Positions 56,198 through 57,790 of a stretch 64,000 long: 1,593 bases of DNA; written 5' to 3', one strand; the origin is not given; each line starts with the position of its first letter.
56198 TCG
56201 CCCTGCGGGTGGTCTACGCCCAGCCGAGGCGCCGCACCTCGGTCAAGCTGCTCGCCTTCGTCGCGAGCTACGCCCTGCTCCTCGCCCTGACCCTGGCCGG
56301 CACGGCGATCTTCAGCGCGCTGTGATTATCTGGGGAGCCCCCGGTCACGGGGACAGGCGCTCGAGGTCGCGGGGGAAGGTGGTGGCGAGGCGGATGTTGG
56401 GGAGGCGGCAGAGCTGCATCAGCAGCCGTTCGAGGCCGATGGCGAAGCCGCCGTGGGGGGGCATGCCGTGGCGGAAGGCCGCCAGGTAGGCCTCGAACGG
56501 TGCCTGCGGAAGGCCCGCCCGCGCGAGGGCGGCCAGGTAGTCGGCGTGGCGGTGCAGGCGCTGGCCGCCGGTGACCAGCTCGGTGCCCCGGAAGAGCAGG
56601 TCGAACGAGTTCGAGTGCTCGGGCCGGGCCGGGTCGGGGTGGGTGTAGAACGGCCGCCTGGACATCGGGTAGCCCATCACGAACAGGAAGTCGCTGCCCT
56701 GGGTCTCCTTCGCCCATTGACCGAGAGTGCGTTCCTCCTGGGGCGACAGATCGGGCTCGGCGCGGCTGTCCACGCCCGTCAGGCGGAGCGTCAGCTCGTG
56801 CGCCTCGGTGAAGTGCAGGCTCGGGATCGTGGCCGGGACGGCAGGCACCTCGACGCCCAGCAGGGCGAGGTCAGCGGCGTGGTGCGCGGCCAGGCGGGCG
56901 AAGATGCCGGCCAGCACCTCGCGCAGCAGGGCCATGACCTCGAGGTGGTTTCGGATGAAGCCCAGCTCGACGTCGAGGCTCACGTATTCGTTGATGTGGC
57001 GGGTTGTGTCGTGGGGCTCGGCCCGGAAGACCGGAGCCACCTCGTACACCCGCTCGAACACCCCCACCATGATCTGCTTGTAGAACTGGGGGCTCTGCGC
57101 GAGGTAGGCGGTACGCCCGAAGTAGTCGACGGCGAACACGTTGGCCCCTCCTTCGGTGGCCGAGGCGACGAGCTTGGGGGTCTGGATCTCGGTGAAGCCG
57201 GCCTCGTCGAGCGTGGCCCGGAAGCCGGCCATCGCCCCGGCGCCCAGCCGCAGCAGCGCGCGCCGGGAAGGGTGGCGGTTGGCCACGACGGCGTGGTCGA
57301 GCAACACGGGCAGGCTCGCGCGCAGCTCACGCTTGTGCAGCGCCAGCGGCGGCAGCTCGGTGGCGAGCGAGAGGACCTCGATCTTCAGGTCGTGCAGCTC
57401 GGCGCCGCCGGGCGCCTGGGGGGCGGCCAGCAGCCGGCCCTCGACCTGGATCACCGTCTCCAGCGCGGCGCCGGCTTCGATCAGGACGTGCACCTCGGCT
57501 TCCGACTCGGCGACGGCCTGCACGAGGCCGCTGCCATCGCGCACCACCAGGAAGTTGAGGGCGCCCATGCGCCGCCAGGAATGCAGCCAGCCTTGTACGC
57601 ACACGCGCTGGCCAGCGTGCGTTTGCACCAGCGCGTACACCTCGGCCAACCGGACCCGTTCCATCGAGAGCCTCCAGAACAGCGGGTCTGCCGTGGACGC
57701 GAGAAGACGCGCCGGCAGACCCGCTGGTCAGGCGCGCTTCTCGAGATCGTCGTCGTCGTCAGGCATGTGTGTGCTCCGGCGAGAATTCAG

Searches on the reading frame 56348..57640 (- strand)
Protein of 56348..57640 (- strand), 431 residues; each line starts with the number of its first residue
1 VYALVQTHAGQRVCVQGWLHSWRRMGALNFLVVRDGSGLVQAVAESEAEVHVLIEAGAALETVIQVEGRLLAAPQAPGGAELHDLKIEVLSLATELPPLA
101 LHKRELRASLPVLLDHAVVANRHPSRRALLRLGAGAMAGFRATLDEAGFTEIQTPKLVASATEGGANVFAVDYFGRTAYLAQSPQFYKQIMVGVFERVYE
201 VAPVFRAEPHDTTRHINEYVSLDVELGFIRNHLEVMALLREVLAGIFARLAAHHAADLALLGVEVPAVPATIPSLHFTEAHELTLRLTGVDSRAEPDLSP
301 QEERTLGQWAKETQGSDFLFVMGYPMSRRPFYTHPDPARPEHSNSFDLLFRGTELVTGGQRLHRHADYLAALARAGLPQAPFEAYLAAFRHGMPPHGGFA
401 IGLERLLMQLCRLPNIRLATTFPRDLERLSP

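Call 97: find_homologous_proteins(query=window:56348-57640:-, max_evalue=1e-50)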
Query window:56348-57640:- (431 aa): 8000 proteins with E <= 1e-50 among 8000 candidates; the best 120 are listed.
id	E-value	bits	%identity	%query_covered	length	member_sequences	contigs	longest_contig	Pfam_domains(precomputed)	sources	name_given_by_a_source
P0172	1.0e-282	956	100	100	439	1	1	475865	PF01336.32,PF00152.26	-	-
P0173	5.4e-248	841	87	98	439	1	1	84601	PF01336.32,PF00152.26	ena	-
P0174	7.6e-237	805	83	100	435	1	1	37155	PF01336.32,PF00152.26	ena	-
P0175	6.9e-235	798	82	100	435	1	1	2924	PF01336.32,PF00152.26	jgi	jgi:nondiscriminating aspartyl-tRNA synthetase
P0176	1.5e-234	797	82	100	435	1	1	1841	PF01336.32,PF00152.26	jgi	jgi:nondiscriminating aspartyl-tRNA synthetase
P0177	5.1e-233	792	82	100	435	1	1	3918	PF01336.32,PF00152.26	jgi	jgi:nondiscriminating aspartyl-tRNA synthetase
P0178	1.4e-232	791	82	99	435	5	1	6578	PF01336.32,PF00152.26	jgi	-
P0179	2.1e-232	790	82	100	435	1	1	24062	PF01336.32,PF00152.26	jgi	jgi:nondiscriminating aspartyl-tRNA synthetase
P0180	1.6e-231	787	82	99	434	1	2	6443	PF01336.32,PF00152.26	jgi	jgi:nondiscriminating aspartyl-tRNA synthetase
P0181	3.0e-229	780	81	99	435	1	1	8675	PF01336.32,PF00152.26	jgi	jgi:nondiscriminating aspartyl-tRNA synthetase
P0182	2.3e-219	747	78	99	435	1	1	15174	PF01336.32,PF00152.26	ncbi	-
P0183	2.0e-203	694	71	99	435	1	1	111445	PF01336.32,PF00152.26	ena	-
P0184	6.0e-203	693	71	99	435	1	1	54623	PF01336.32,PF00152.26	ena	-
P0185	2.8e-202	691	71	99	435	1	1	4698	PF01336.32,PF00152.26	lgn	-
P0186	9.7e-202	689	72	99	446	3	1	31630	PF01336.32,PF00152.26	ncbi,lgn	-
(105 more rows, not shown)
